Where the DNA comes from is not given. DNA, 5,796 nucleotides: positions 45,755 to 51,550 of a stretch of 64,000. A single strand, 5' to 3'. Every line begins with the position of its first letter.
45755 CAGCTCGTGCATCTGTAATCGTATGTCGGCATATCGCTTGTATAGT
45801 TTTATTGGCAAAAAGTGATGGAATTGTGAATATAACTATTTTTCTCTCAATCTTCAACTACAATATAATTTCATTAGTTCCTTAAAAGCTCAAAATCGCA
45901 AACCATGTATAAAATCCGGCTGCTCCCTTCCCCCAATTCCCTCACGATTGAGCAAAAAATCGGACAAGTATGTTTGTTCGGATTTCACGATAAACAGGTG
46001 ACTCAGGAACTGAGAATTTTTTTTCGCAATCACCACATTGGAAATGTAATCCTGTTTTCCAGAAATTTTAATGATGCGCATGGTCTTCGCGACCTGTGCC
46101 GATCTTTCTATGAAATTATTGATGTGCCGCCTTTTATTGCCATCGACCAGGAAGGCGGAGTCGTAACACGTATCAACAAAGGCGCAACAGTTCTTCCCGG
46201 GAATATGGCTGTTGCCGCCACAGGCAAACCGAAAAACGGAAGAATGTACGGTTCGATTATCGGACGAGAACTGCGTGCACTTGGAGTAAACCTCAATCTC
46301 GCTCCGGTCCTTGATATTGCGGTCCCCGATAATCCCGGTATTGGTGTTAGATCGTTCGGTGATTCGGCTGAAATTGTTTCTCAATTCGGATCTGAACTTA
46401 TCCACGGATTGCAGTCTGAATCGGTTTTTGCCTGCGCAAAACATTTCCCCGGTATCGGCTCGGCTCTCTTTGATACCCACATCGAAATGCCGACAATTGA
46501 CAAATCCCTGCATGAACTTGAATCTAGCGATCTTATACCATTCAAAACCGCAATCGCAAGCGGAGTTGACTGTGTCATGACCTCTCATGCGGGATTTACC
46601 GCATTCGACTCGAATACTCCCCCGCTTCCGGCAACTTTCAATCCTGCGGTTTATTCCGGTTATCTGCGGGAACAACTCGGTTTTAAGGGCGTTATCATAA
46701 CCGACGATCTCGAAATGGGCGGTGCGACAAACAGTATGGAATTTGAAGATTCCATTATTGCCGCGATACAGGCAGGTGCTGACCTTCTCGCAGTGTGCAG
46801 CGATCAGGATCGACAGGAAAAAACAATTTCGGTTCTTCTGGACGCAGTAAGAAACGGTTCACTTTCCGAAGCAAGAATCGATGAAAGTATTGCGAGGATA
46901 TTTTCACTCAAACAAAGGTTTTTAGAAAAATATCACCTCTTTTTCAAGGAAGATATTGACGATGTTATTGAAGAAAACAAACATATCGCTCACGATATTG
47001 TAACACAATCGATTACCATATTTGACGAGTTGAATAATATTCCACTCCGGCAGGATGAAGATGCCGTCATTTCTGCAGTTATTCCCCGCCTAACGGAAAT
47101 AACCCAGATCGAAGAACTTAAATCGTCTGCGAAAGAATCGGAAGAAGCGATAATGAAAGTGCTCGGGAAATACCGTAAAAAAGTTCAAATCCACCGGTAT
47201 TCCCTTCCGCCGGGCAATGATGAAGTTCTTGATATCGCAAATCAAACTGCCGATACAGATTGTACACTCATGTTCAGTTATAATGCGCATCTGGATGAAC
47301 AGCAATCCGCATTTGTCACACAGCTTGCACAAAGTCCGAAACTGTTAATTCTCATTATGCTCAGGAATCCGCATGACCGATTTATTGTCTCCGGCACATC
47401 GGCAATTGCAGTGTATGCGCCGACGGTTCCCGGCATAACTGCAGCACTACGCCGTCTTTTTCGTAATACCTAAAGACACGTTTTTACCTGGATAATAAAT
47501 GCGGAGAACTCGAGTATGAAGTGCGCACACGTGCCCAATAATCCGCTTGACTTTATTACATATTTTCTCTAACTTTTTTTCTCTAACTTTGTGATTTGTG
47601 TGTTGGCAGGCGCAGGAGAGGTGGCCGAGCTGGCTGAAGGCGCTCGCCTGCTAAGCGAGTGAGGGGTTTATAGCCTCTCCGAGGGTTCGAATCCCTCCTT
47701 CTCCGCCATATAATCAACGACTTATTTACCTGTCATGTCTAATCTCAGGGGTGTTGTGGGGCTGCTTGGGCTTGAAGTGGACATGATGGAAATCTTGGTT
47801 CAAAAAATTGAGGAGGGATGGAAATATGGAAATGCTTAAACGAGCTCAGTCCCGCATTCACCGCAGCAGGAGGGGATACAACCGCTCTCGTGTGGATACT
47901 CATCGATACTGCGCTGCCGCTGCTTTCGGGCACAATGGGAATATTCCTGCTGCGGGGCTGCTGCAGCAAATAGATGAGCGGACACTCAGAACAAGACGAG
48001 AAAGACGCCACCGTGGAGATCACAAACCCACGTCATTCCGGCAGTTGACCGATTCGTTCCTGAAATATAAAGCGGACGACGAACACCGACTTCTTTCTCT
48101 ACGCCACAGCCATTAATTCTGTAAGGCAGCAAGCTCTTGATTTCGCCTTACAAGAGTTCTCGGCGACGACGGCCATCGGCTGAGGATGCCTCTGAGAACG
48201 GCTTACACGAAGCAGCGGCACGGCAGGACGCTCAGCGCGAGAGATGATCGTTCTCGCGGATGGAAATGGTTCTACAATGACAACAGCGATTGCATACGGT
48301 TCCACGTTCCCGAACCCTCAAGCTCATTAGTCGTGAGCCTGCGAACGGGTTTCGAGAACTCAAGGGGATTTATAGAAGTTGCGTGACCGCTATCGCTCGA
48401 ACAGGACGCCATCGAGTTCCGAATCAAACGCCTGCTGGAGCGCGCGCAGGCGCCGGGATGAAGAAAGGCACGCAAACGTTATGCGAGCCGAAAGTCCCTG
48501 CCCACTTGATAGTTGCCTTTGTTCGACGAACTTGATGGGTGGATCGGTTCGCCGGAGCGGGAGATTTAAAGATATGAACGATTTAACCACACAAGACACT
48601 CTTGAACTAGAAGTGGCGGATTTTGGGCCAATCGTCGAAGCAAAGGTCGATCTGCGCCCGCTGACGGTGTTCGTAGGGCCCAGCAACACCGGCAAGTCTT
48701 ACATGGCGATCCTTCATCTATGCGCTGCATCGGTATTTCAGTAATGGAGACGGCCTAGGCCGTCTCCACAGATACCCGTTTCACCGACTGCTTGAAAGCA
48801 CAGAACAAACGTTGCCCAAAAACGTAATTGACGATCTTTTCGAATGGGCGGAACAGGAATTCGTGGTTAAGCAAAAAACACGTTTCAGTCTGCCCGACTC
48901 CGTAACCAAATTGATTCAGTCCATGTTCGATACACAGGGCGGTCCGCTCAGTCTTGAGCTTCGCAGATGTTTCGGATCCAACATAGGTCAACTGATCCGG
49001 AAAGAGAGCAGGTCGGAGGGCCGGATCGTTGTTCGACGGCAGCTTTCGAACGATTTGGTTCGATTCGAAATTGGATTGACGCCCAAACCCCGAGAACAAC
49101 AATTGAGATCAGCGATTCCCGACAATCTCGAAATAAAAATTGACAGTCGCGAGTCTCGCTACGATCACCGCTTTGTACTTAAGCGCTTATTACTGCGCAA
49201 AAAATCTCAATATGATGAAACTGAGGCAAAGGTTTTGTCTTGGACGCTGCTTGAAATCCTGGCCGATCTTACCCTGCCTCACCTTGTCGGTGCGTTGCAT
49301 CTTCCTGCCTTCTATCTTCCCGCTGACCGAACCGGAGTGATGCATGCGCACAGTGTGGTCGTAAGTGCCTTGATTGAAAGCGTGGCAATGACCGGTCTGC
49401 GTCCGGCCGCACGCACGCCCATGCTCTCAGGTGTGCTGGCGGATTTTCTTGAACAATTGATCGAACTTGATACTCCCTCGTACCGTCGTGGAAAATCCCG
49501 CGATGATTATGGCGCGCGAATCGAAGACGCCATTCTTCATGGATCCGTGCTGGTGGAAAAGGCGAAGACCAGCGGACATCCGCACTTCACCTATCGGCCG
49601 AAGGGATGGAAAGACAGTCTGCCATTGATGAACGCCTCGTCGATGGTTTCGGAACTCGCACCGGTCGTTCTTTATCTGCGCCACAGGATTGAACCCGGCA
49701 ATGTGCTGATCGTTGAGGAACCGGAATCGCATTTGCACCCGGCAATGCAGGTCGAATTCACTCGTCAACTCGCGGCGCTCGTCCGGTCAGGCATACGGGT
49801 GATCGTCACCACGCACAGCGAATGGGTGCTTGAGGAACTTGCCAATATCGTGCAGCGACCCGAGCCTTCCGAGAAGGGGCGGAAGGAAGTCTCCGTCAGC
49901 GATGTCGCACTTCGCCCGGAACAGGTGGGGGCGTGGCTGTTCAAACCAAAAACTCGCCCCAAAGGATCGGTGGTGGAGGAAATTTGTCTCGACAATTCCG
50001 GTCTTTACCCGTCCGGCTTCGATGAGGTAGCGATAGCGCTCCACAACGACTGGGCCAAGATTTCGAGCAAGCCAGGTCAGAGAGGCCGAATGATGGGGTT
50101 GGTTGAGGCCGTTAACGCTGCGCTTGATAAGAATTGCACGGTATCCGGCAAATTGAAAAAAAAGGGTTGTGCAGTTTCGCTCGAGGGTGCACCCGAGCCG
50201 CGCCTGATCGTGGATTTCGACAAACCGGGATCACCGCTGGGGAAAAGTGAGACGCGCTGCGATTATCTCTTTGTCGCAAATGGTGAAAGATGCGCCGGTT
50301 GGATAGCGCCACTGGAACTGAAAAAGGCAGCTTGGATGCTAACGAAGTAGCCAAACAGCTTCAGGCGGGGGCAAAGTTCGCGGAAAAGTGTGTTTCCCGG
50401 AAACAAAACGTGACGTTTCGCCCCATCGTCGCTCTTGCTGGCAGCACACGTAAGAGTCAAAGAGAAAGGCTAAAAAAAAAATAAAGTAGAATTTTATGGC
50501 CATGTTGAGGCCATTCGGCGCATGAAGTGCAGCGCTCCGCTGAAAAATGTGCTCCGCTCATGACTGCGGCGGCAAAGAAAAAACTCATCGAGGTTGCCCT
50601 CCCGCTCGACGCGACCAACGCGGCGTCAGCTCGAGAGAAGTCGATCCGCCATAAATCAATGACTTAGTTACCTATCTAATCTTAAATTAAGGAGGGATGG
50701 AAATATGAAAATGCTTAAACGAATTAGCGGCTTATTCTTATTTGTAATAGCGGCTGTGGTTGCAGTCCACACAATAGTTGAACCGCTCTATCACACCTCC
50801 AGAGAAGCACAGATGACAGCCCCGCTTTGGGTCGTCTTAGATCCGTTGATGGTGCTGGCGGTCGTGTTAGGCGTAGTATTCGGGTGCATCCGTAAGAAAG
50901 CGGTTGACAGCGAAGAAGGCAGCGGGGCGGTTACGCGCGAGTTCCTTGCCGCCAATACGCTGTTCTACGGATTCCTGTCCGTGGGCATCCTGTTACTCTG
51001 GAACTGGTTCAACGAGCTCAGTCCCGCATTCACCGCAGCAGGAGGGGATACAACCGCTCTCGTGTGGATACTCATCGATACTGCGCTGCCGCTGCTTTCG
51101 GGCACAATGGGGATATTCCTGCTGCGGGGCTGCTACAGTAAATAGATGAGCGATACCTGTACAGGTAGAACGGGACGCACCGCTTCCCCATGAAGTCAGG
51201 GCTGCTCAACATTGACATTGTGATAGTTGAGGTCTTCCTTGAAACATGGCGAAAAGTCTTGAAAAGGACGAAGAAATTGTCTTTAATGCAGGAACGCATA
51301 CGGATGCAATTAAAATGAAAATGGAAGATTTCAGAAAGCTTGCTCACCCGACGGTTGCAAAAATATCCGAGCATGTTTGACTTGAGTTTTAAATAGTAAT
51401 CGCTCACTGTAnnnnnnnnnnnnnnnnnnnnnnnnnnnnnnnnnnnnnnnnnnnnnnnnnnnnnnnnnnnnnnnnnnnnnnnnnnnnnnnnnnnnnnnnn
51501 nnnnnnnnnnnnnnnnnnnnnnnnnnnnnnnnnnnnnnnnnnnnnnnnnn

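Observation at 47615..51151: G+C-richer ~2.7-kb foreign insert at the 3' end of tRNA-Ser(GCT), bracketed by diverged direct copies of the tRNA-distal flank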

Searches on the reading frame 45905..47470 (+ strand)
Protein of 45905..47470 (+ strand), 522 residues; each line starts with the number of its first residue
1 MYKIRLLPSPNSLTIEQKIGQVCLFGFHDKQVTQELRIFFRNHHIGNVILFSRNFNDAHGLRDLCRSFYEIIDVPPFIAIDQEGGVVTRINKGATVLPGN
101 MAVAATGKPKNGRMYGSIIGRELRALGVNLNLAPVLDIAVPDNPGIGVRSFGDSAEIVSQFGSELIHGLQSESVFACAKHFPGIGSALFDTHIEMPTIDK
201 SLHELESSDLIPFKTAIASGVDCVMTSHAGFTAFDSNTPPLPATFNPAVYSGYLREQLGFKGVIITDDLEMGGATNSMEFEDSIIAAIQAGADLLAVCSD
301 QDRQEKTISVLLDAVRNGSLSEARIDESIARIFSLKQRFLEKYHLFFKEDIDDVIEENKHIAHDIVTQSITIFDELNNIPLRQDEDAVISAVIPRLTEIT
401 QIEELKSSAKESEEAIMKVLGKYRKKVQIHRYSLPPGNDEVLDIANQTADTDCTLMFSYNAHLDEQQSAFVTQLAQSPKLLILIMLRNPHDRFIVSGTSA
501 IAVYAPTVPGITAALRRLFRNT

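Call 10: search_protein_families(library=pfam, proteins=[window:45905-47470:+], max_evalue=0.01)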
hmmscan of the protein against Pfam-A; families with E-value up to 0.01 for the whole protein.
window:45905-47470:+ (522 aa): 1 family
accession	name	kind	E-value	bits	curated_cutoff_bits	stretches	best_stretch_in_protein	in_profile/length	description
PF00933.27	Glyco_hydro_3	-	1.6e-80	271.4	27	1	14-335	1-316/316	Glycosyl hydrolase family 3 N terminal domain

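Call 13: find_encoding_contigs(protein=window:45905-47470:+, flank=10000, max_places=10)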
Protein window:45905-47470:+ (522 aa): 1 contig read that carries it; 1 place shown.
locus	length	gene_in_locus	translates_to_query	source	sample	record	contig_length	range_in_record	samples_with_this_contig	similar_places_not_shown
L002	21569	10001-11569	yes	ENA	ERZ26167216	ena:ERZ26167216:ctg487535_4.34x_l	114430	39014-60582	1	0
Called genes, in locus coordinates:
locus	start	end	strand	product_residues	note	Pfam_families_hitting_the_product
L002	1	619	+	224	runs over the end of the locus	PF01915:Glyco_hydro_3_C, PF14310:Fn3-like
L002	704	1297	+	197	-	PF12804:NTP_transf_3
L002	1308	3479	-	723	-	PF03190:Thioredox_DsbH, PF13899:Thioredoxin_7, PF03663:Glyco_hydro_76 (faint), PF07221:GlcNAc_2-epim (faint)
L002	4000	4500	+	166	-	PF02082:Rrf2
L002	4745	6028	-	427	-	PF01555:N6_N4_Mtase, PF01844:HNH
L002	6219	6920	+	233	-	PF01103:Omp85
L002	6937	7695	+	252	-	PF20260:PUA_4, PF04452:Methyltrans_RNA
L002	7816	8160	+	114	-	PF11969:DcpS_C, PF01230:HIT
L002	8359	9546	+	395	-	PF00004:AAA, PF01078:Mg_chelatase (faint), PF05496:RuvB_N, PF07728:AAA_5 (weak), PF13173:AAA_14 (weak), PF14532:Sigma54_activ_2 (faint), PF16193:AAA_assoc_2, PF12002:MgsA_C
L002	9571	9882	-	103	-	PF09723:Zn_ribbon_8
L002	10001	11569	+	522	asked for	PF00933:Glyco_hydro_3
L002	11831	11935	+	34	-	-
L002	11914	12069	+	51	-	-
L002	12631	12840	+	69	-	-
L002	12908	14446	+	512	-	PF13175:AAA_15, PF13304:AAA_21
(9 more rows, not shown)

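Call 16: find_related_loci(query=window:45905-47470:+, collection=genome_contigs, flank=10000)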
Query window:45905-47470:+ (522 aa) in genome_contigs; peptide patterns used: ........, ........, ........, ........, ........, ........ (x = any residue, [..] = any of these).
37 stretches matched a pattern; 2 encode a relative of the query (tblastn E <= 1e-3); 2 distinct loci.
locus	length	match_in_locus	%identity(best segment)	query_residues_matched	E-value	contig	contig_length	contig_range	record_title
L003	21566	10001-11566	92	1-522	0e+0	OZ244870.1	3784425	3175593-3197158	MAG: bacterium isolate 1787d5c2-f835-4e51-9542-216dbc25d184 genome assembly, chromosome: 1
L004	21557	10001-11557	84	1-519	0e+0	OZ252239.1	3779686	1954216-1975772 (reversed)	MAG: bacterium isolate 864b4b2c-5474-447e-aa23-773c98dba934 genome assembly, chromosome: 1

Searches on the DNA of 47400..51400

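Call 53: search_rna_families(source=window, start=47400, end=51400, threshold=evalue, max_evalue=1)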
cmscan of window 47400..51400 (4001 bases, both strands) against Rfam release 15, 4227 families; matches with E-value up to 1: 3.
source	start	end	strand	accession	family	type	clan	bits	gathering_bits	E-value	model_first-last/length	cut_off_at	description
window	47615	47705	+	RF00005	tRNA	Gene; tRNA;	CL00001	55.9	29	1.5e-10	1-71/71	no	tRNA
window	47651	47705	-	RF04351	Plastid-psbl-rps4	Cis-reg;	-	38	68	1.3e-05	1-53/53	no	Plastid-psbl-rps4 3UTR RNA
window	47602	47785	+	RF02223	sX4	Gene; sRNA;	-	22.5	70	0.093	1-167/167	no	Proteobacterial sRNA sX4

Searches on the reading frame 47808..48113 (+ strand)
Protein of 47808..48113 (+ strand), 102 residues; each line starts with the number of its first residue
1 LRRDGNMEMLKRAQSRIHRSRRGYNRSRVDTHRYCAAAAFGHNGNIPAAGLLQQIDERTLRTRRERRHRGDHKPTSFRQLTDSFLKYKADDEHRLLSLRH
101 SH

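Call 63: search_protein_families(library=pfam, proteins=[window:47808-48113:+], max_evalue=1)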
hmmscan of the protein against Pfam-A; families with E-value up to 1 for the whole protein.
window:47808-48113:+ (102 aa): 0 families

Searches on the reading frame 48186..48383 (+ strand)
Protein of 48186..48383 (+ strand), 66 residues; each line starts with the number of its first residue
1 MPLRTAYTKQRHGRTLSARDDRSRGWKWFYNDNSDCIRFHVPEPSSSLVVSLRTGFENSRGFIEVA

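Call 63: search_protein_families(library=pfam, proteins=[window:48186-48383:+], max_evalue=1)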
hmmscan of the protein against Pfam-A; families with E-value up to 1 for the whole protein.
window:48186-48383:+ (66 aa): 0 families

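Call 72: search_protein_families(library=padloc, proteins=[window:48186-48383:+], max_evalue=1)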
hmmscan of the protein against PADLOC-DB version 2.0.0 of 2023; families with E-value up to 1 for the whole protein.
window:48186-48383:+ (66 aa): 0 families

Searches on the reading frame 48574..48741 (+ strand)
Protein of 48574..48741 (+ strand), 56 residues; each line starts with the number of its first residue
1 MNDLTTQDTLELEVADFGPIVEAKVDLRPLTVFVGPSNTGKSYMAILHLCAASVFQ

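Call 10: search_protein_families(library=pfam, proteins=[window:48574-48741:+], max_evalue=0.01)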
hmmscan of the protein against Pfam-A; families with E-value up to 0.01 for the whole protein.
window:48574-48741:+ (56 aa): 2 families
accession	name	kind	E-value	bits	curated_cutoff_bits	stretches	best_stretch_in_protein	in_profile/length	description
PF13175.12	AAA_15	-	9.5e-05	22.6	32.1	1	12-44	6-39/374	AAA ATPase domain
PF22527.2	DEXQc_Suv3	-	0.0084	16.1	27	1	23-52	8-37/154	DEXQ-box helicase domain of Suv3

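Call 11: search_protein_families(library=padloc, proteins=[window:48574-48741:+], max_evalue=0.01)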
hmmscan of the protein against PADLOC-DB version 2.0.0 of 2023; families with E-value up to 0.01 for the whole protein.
window:48574-48741:+ (56 aa): 19 families
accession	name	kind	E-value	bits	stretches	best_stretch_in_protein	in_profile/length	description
PDLC04710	PDC-M56A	-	2.3e-07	28.1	1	11-44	3-36/382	-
PDLC04183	HEC-01A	-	3.1e-06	24.5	1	8-44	4-40/402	-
PDLC02979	AriA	-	2.7e-05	22.2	1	12-44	6-39/373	-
PDLC04178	HEC-01A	-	4.3e-05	20.7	1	11-43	11-43/399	-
PDLC04033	PD-T4-4_A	-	5.4e-05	20.6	1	12-45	3-36/460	-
PDLC04179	HEC-01A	-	0.00015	19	1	11-44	4-37/459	-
PDLC04562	PDC-M29A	-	0.00029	18.2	1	11-47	3-45/410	-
PDLC04032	PD-T4-4_A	-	0.00038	17.5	1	11-45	2-36/474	-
PDLC04184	HEC-01A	-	0.00041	17.5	1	12-43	5-36/464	-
PDLC04664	PDC-M47A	-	0.00042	17.4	1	11-45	2-36/461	-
PDLC02358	Old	-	0.00065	16.6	1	11-43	6-38/578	Old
PDLC04175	HEC-01A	-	0.0013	15.9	1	10-44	7-41/363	-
PDLC03878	NsnB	-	0.0015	16.3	1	12-43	5-36/345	-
PDLC00086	GajA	-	0.0019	15.1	1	11-44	5-38/600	AAA ATPase domain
PDLC00094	GajA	-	0.0019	14.8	1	12-50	6-45/569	AAA ATPase domain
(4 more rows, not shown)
